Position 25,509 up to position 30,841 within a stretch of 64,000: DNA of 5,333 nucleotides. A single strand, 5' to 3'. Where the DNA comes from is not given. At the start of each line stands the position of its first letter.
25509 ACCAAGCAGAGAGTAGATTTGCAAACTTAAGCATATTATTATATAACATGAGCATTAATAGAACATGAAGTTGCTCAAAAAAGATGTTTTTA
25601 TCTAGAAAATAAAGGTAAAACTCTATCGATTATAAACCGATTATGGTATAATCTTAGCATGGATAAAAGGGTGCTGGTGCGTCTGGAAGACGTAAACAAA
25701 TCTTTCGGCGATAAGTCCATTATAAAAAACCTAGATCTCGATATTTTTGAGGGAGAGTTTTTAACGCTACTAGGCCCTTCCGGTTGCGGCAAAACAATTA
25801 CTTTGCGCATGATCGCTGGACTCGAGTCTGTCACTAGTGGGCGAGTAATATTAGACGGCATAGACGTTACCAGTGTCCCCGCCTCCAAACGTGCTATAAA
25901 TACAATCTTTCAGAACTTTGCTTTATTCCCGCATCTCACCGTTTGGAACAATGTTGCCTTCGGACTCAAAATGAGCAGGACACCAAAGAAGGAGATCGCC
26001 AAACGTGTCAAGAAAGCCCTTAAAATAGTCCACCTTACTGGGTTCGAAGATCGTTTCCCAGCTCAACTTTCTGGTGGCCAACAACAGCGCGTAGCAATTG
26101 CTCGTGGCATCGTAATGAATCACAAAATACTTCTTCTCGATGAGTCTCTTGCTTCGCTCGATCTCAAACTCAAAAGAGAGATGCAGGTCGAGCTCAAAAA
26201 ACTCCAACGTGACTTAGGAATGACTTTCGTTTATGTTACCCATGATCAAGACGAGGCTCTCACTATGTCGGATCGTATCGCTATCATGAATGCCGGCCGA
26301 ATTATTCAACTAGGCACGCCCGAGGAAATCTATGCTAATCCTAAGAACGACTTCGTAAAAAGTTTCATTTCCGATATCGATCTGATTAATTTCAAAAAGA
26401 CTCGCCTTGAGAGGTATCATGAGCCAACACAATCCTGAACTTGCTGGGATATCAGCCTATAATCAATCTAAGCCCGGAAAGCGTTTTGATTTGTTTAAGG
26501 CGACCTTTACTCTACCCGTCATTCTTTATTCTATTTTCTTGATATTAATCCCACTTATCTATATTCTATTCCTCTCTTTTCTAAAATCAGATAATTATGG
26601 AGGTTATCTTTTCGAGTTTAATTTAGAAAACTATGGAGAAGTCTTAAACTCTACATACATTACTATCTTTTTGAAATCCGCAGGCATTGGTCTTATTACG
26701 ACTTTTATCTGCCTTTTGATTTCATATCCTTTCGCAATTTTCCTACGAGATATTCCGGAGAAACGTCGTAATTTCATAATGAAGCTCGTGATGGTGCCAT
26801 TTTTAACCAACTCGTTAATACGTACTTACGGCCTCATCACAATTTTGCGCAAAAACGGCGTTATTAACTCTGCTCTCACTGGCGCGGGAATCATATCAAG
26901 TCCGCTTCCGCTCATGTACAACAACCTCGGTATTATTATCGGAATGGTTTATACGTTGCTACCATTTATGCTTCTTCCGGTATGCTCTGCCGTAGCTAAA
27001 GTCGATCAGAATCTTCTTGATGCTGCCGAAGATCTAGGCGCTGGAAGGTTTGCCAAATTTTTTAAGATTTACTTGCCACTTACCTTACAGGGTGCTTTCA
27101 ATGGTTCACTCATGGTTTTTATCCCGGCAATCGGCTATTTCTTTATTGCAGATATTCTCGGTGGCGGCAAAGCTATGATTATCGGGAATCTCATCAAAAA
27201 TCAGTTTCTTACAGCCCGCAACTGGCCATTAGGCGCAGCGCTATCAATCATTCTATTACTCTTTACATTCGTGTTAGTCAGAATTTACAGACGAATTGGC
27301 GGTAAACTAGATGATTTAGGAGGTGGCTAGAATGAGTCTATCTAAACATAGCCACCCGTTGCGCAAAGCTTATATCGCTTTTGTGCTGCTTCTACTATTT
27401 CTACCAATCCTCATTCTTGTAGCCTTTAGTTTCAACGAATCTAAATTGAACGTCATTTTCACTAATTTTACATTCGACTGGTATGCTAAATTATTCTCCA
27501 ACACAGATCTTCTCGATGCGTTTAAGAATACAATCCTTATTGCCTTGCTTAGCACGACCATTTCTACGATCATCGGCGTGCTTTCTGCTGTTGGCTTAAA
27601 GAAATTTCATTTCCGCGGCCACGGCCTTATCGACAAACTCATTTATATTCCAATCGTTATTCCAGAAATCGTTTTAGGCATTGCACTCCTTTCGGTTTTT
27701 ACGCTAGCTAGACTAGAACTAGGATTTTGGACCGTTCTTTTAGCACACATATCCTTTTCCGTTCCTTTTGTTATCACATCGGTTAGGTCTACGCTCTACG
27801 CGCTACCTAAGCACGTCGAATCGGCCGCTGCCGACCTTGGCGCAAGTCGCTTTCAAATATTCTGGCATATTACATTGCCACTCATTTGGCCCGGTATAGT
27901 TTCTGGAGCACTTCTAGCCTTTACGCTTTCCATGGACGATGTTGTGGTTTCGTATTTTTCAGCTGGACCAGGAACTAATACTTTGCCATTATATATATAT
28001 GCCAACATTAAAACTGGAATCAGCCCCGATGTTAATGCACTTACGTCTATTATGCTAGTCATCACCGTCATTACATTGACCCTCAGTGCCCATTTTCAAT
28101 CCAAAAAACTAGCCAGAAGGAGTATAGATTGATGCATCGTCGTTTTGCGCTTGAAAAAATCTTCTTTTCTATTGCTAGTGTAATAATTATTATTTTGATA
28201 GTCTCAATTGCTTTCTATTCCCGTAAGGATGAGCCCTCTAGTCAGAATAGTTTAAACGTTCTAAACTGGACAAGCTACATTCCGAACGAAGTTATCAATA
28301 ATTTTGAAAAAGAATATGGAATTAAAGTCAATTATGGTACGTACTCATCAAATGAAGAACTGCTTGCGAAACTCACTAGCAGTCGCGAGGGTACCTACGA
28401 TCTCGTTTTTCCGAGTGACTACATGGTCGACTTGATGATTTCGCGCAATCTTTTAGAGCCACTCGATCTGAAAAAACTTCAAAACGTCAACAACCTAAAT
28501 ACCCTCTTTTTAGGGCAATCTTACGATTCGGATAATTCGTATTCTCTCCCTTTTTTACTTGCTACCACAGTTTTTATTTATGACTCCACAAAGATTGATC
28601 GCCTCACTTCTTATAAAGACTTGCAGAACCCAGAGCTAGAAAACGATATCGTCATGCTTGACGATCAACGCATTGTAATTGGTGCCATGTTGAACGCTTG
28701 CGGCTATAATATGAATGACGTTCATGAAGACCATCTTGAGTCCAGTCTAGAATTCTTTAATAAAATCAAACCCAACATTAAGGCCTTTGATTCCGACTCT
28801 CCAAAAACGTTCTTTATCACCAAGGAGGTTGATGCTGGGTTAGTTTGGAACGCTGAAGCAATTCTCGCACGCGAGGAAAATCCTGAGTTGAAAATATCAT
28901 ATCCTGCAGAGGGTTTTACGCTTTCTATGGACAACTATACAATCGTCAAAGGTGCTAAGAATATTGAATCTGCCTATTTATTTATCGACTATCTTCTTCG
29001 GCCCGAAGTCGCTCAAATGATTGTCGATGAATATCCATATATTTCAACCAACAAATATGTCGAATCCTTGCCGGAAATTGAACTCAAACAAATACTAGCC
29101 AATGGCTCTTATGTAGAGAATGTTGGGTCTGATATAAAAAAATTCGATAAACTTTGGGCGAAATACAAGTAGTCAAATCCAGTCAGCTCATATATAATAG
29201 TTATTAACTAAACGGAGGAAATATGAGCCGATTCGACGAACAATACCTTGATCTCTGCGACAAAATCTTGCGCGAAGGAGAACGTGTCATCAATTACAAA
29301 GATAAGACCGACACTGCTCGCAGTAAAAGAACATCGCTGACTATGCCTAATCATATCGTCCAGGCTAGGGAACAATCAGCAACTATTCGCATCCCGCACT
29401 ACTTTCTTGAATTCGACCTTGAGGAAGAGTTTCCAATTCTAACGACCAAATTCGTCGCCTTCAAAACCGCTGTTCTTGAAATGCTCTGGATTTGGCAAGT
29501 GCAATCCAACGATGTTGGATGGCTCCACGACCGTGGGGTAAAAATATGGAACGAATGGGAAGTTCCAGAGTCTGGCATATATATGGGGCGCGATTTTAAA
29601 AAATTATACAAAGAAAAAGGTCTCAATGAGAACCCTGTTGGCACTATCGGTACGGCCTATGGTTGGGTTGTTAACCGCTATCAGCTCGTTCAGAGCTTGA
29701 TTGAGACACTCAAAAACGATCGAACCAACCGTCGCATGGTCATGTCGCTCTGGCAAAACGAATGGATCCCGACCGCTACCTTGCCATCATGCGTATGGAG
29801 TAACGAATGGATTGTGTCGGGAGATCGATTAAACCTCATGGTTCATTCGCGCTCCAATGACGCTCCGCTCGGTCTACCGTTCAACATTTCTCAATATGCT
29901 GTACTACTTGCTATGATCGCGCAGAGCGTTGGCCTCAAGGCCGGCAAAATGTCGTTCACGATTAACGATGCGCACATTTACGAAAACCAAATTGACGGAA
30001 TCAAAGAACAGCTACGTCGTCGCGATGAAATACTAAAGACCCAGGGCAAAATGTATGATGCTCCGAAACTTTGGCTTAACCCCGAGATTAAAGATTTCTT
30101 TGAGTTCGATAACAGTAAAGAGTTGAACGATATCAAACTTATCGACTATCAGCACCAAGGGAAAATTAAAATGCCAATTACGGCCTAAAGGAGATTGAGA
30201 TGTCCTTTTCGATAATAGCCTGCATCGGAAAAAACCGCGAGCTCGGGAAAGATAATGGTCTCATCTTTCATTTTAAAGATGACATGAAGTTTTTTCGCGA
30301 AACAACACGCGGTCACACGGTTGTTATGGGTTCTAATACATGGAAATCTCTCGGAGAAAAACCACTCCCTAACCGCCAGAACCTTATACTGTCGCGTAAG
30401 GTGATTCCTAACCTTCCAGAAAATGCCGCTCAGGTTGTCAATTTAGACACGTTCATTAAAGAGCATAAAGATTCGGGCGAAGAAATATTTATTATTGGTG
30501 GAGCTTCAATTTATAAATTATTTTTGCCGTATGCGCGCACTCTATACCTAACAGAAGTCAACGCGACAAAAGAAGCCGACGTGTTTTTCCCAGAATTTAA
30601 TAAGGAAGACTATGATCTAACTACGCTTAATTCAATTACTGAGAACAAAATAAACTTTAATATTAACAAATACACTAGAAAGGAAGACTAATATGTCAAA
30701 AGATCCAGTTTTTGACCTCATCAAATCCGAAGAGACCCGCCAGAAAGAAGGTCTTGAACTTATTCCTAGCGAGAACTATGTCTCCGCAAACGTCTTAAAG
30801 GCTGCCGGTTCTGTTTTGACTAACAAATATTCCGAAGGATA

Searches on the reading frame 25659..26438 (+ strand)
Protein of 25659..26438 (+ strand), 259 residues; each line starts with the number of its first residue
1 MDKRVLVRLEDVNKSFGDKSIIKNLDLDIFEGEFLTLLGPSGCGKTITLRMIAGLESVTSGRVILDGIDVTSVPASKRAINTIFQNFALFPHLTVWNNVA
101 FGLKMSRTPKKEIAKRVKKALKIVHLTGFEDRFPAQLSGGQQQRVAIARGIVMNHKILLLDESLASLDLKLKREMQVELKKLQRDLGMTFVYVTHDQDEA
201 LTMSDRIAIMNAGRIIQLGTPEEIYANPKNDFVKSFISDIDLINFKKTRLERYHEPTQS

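Call 60: search_protein_families(library=pfam, proteins=[window:25659-26438:+], max_evalue=0.00001)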
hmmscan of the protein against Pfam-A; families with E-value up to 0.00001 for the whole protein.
window:25659-26438:+ (259 aa): 1 family
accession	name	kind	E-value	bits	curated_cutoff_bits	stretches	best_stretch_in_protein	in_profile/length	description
PF00005.33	ABC_tran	-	6.8e-35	121.1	25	1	23-164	2-136/137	ABC transporter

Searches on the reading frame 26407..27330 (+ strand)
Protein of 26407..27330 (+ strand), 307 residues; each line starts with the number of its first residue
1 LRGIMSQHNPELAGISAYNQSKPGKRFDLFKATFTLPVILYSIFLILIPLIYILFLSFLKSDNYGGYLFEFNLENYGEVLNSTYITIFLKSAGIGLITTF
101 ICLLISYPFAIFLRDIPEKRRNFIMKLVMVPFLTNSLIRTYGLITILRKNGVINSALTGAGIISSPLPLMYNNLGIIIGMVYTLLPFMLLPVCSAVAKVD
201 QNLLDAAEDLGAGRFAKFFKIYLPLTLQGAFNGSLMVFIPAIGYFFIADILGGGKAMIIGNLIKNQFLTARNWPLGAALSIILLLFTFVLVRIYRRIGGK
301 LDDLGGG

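Call 60: search_protein_families(library=pfam, proteins=[window:26407-27330:+], max_evalue=0.00001)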
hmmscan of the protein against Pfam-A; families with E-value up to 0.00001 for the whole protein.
window:26407-27330:+ (307 aa): 1 family
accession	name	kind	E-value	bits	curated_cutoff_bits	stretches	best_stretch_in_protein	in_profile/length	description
PF00528.27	BPD_transp_1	-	1.3e-10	41.7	26.4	1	108-298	3-179/184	Binding-protein-dependent transport system inner membrane component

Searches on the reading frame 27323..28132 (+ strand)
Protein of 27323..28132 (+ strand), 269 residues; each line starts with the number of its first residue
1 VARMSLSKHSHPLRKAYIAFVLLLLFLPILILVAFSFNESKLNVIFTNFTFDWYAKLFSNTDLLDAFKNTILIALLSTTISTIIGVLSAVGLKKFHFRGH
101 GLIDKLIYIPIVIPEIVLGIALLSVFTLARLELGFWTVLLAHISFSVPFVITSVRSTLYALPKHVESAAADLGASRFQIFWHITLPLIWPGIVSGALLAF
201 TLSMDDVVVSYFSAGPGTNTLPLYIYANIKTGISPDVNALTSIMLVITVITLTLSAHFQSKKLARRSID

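Call 60: search_protein_families(library=pfam, proteins=[window:27323-28132:+], max_evalue=0.00001)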
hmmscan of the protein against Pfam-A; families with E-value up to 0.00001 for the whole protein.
window:27323-28132:+ (269 aa): 1 family
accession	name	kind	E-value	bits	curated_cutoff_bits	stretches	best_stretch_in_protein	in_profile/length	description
PF00528.27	BPD_transp_1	-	2.2e-19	70.4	26.4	1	82-266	2-181/184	Binding-protein-dependent transport system inner membrane component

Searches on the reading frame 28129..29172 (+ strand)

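Call 60: search_protein_families(library=pfam, proteins=[window:28129-29172:+], max_evalue=0.00001)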
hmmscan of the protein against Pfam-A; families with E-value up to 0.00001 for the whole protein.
window:28129-29172:+ (347 aa): 4 families
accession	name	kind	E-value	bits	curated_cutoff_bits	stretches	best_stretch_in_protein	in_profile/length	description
PF13416.11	SBP_bac_8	-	9.7e-34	117.9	27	1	55-318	2-272/279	Bacterial extracellular solute-binding protein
PF13343.11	SBP_bac_6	-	5.1e-20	72.4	24.6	1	96-307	17-220/245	Bacterial extracellular solute-binding protein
PF01547.30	SBP_bac_1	-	4.9e-19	69.9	26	1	50-295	9-306/307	Bacterial extracellular solute-binding protein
PF13531.11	SBP_bac_11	-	5.8e-15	56.1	25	1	53-299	14-222/227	Bacterial extracellular solute-binding protein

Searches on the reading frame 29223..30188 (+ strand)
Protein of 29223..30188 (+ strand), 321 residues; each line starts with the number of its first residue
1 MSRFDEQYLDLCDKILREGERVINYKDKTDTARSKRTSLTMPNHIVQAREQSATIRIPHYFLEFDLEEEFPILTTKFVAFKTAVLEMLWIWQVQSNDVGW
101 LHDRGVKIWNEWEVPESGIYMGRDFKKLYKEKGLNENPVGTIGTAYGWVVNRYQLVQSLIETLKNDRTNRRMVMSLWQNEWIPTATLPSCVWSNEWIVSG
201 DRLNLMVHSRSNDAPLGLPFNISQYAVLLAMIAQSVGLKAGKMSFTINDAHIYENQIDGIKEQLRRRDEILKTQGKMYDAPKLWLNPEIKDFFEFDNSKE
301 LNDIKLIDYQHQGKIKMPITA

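Call 60: search_protein_families(library=pfam, proteins=[window:29223-30188:+], max_evalue=0.00001)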
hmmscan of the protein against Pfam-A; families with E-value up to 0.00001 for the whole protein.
window:29223-30188:+ (321 aa): 1 family
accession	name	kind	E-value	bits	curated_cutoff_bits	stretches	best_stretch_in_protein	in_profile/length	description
PF00303.24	Thymidylat_synt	-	4.8e-69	232.9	24.3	1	6-320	1-265/266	Thymidylate synthase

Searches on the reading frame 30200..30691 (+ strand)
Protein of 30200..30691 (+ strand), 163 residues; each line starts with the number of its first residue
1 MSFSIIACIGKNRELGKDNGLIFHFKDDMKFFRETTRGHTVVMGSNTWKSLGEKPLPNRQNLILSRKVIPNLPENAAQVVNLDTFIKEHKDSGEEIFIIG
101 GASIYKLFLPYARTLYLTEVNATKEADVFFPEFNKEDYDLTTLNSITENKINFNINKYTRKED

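Call 60: search_protein_families(library=pfam, proteins=[window:30200-30691:+], max_evalue=0.00001)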
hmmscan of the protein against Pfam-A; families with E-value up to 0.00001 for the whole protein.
window:30200-30691:+ (163 aa): 1 family
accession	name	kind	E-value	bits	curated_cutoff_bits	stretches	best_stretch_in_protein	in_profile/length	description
PF00186.24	DHFR_1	-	1.1e-44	152.3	25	1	3-160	2-159/159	Dihydrofolate reductase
